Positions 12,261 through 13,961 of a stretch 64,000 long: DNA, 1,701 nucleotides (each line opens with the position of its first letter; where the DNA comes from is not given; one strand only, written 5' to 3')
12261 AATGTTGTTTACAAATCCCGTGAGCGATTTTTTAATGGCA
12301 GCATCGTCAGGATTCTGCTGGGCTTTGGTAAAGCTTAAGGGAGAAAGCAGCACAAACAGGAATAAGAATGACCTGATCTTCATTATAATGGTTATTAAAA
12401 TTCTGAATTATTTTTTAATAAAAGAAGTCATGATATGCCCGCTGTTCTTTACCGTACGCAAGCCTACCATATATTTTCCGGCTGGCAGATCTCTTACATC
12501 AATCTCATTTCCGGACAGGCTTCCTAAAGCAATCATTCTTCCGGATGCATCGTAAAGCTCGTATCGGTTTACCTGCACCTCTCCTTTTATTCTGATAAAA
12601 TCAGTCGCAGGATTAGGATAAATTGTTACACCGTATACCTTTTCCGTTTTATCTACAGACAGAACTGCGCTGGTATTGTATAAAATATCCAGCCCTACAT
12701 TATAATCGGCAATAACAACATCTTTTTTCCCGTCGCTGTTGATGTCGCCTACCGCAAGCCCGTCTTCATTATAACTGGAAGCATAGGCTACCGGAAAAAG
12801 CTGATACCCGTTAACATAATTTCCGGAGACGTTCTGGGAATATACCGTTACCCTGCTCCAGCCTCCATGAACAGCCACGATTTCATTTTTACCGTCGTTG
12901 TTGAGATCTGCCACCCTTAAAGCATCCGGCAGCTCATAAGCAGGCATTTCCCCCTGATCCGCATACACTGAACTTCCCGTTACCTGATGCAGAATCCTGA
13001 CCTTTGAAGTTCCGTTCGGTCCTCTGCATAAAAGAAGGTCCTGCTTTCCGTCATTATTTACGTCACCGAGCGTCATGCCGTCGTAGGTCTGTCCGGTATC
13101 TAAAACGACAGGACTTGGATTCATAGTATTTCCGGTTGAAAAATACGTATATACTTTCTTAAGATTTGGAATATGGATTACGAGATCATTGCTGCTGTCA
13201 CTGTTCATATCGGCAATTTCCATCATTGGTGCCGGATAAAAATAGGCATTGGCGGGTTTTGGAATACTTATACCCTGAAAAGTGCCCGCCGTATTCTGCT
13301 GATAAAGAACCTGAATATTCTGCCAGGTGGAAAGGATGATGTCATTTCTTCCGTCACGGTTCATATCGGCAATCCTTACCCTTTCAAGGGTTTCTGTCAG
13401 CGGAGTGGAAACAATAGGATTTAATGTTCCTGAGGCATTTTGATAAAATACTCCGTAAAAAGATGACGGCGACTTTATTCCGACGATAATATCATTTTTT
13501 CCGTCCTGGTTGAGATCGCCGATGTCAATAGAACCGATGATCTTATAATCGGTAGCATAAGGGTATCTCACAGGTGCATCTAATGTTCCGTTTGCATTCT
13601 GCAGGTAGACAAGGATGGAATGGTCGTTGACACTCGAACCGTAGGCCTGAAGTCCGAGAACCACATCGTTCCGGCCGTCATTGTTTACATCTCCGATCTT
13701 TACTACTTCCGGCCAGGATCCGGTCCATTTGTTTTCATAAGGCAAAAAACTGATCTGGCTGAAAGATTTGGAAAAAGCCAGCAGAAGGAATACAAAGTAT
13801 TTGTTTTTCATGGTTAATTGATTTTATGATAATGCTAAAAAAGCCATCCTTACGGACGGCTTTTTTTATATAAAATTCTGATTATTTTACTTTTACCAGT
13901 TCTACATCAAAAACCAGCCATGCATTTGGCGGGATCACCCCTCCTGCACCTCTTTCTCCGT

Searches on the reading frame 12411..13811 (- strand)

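Call 78: search_protein_families(library=pfam, proteins=[window:12411-13811:-], max_evalue=0.001)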
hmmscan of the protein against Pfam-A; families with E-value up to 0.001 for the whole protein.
window:12411-13811:- (467 aa): 8 families
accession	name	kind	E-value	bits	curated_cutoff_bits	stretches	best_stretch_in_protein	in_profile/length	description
PF13517.12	FG-GAP_3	-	3.2e-34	117.8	26.9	4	41-110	1-61/61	FG-GAP-like repeat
PF01839.29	FG-GAP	-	2.4e-21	75.6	22.1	0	94-111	4-21/37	FG-GAP repeat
PF18962.6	Por_Secre_tail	-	2.6e-09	37.7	27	1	397-456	1-67/75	Secretion system C-terminal sorting domain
PF23167.1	DUF7057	-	1.2e-06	29.1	27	0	97-127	46-78/130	Domain of unknown function (DUF7057)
PF21955.1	CarG-like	-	2.2e-06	28.3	28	0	38-78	6-47/144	Carbapenem resistance protein CarG-like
PF16743.10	PliI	-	1e-05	25.6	27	0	88-117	55-84/123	Periplasmic lysozyme inhibitor of I-type lysozyme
PF23727.1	Beta-prop_FAM234A_B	-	5.2e-05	22.4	26.4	0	194-261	128-195/467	FAM234A/B beta-propeller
PF15907.11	Itfg2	-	0.00029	20.6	27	0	297-368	19-94/330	Integrin-alpha FG-GAP repeat-containing protein 2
